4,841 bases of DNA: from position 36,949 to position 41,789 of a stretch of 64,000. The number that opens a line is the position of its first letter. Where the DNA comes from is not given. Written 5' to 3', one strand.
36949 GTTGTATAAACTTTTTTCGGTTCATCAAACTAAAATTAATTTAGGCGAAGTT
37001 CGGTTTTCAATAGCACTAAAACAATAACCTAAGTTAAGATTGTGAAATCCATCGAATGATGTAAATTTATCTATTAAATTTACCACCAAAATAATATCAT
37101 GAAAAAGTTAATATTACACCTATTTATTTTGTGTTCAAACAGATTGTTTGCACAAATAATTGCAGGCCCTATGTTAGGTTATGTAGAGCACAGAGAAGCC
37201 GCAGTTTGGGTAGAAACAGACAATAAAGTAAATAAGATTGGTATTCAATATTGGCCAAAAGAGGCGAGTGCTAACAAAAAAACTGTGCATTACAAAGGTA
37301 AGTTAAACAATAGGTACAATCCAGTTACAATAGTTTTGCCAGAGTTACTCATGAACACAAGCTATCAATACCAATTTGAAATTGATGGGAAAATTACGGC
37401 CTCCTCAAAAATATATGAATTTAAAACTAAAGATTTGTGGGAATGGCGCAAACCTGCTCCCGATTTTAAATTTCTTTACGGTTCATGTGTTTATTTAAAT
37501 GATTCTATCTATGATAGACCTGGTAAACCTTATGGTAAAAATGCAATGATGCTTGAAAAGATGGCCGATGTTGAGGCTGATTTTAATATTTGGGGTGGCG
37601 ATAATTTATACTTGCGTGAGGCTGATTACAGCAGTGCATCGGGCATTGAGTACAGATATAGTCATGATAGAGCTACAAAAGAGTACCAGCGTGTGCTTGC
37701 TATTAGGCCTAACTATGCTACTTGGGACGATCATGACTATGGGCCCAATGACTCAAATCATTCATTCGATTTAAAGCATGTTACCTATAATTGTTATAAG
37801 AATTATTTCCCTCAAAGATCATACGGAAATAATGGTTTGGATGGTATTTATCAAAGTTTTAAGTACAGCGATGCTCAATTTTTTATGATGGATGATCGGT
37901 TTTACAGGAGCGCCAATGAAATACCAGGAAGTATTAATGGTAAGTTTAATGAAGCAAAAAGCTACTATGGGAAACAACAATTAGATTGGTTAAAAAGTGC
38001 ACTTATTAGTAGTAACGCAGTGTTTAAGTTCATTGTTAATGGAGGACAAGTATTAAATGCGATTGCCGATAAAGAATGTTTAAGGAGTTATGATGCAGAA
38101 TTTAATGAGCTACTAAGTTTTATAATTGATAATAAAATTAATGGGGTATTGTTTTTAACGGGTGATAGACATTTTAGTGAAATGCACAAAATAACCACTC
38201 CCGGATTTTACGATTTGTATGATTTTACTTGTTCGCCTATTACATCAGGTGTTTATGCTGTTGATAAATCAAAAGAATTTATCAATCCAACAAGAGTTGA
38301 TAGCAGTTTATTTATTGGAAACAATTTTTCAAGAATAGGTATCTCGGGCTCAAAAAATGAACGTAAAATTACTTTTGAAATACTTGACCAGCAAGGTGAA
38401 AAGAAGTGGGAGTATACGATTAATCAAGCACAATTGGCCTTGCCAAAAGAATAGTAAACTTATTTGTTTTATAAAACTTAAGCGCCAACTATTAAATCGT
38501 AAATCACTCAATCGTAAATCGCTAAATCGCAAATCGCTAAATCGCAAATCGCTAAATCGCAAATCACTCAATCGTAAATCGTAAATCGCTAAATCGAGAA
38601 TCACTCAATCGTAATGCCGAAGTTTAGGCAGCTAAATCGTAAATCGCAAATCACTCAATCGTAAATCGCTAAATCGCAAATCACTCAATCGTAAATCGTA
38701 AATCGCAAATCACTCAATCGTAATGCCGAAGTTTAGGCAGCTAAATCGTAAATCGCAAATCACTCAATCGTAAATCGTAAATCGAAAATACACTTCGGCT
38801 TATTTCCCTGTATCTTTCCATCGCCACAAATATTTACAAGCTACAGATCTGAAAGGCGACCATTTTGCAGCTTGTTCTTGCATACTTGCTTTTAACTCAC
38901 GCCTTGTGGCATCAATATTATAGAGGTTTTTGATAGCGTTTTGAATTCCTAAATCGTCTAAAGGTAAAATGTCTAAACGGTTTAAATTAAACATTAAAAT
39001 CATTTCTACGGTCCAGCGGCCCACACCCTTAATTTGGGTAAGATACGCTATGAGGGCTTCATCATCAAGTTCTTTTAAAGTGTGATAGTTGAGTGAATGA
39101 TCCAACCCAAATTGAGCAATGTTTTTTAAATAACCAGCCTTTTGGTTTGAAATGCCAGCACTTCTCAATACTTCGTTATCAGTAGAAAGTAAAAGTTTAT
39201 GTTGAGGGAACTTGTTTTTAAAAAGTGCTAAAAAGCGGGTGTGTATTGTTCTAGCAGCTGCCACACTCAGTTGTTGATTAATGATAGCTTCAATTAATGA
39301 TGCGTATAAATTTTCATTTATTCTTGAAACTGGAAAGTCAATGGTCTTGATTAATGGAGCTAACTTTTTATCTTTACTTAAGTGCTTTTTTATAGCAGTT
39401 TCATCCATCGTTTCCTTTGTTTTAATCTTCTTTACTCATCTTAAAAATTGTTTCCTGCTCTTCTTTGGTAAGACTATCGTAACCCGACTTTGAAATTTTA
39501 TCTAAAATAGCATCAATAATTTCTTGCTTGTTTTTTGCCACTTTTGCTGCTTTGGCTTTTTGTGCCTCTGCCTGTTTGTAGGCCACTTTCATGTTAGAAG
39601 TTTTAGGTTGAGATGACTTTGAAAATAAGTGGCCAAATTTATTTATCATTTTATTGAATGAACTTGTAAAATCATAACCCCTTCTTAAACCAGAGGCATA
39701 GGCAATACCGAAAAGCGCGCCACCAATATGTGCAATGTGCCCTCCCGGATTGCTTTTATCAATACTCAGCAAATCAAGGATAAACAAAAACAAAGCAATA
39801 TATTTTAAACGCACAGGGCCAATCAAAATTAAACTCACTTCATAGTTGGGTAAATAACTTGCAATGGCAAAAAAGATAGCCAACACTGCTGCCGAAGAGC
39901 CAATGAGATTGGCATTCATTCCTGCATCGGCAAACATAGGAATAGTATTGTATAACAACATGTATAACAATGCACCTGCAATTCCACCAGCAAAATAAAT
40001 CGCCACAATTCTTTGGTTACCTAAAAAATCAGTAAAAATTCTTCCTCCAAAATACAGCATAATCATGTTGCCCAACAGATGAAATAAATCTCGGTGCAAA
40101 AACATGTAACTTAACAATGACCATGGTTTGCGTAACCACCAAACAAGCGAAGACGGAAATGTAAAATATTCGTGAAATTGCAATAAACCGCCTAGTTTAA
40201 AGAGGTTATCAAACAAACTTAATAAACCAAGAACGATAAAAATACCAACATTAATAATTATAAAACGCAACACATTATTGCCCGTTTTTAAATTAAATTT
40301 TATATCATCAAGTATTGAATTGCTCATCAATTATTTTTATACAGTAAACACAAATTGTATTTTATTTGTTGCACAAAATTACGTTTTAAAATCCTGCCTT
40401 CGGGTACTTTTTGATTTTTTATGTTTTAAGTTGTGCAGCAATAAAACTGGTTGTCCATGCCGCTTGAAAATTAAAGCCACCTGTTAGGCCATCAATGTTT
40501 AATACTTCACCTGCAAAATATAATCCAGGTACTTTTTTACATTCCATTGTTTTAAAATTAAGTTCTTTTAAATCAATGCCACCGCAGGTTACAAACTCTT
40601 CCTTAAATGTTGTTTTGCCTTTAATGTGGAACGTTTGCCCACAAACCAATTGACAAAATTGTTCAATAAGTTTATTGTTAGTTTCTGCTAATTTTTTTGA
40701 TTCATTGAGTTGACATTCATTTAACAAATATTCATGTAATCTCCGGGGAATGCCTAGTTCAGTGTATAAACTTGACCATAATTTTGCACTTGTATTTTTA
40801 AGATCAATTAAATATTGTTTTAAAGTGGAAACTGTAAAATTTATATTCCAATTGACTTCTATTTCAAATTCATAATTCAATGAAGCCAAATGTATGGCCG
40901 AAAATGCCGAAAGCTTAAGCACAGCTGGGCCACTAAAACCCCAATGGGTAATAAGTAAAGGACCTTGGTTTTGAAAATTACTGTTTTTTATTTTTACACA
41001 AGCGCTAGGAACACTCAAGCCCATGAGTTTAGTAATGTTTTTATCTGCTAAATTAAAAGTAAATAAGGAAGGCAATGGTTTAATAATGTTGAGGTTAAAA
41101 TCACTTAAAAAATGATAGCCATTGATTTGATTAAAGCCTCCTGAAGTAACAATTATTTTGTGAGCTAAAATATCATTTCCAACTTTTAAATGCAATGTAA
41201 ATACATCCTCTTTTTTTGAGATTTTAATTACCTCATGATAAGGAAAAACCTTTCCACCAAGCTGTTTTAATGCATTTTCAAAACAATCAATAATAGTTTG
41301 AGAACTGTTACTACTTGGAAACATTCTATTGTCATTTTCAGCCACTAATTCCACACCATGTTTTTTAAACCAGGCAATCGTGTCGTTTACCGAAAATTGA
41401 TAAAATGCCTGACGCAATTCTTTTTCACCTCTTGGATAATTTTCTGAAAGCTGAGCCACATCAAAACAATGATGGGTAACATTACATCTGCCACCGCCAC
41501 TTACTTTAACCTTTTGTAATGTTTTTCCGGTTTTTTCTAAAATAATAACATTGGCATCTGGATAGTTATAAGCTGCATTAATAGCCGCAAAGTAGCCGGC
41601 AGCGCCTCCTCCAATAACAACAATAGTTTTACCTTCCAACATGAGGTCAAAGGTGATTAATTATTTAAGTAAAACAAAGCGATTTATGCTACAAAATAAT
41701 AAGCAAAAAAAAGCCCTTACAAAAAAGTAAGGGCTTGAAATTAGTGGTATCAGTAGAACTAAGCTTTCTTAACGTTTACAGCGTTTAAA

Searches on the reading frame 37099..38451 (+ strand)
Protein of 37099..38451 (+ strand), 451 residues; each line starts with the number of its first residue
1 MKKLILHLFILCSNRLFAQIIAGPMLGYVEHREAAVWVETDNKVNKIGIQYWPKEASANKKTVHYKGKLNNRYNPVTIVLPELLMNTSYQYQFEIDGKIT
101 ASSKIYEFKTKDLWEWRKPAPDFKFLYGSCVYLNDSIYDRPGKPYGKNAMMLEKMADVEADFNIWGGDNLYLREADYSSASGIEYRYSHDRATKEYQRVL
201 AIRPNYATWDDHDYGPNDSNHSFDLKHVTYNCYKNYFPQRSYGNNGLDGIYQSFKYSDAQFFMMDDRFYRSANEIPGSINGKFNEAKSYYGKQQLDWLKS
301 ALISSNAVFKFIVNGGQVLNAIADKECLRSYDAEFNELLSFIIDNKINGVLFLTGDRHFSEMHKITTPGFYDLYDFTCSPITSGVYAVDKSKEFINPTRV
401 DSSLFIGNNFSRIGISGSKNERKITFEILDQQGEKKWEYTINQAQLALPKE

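Call 29: search_protein_families(library=pfam, proteins=[window:37099-38451:+], max_evalue=0.001)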
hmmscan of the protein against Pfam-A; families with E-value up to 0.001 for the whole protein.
window:37099-38451:+ (451 aa): 3 families
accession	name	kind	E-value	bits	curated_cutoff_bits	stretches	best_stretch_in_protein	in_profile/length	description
PF09423.15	PhoD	-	1.4e-23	84.1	27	1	154-394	19-304/343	PhoD-like phosphatase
PF25077.1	DUF7800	-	1.2e-09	38.6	27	1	19-103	3-79/89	Domain of unknown function (DUF7800)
PF16656.11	Pur_ac_phosph_N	-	6.1e-05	23.9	30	1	37-110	19-93/93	Purple acid Phosphatase, N-terminal domain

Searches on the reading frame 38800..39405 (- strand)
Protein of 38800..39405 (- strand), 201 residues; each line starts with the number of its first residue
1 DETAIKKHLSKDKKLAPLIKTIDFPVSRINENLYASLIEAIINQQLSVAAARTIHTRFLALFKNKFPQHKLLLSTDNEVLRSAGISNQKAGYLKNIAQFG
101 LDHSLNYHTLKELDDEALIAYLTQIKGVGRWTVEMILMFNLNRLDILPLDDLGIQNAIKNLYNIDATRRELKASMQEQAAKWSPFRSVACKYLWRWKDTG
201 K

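Call 29: search_protein_families(library=pfam, proteins=[window:38800-39405:-], max_evalue=0.001)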
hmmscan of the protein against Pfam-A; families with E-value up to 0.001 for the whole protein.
window:38800-39405:- (201 aa): 1 family
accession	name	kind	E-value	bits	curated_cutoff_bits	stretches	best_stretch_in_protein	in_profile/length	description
PF00730.31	HhH-GPD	-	8.3e-16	58.7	26.2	1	38-177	1-104/108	HhH-GPD superfamily base excision DNA repair protein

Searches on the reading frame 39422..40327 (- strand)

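Call 29: search_protein_families(library=pfam, proteins=[window:39422-40327:-], max_evalue=0.001)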
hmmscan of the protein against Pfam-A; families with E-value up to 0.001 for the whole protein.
window:39422-40327:- (301 aa): 2 families
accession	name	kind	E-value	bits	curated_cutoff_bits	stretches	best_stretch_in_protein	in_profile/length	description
PF01694.28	Rhomboid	-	4.8e-21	75.9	22.6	1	67-214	3-140/143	Rhomboid domain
PF20216.3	DUF6576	-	1.2e-08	35.4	27.3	1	265-299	12-46/47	Family of unknown function (DUF6576)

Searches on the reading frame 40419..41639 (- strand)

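Call 29: search_protein_families(library=pfam, proteins=[window:40419-41639:-], max_evalue=0.001)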
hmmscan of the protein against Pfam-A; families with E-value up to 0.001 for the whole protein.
window:40419-41639:- (406 aa): 7 families
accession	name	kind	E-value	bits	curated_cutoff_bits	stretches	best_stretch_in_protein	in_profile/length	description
PF03486.20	HI0933_like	-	5.2e-72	242.6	50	1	5-403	2-243/244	HI0933-like protein Rossmann domain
PF22780.1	HI0933_like_1st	-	3.8e-26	92.3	27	1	190-350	2-165/165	HI0933-like protein barrel and H2TH domain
PF00890.30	FAD_binding_2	-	3e-09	37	20.4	1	6-100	2-103/414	FAD binding domain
PF07992.20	Pyr_redox_2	-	2.6e-06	27.5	26.1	1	5-170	2-111/291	Pyridine nucleotide-disulphide oxidoreductase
PF01134.28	GIDA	-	4.9e-06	26.3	22.1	0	6-34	2-28/391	Glucose inhibited division protein A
PF01266.30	DAO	-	4.1e-05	23.7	27.9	0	6-37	2-31/353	FAD dependent oxidoreductase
PF13738.12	Pyr_redox_3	-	0.00033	20.4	30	0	112-173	79-139/305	Pyridine nucleotide-disulphide oxidoreductase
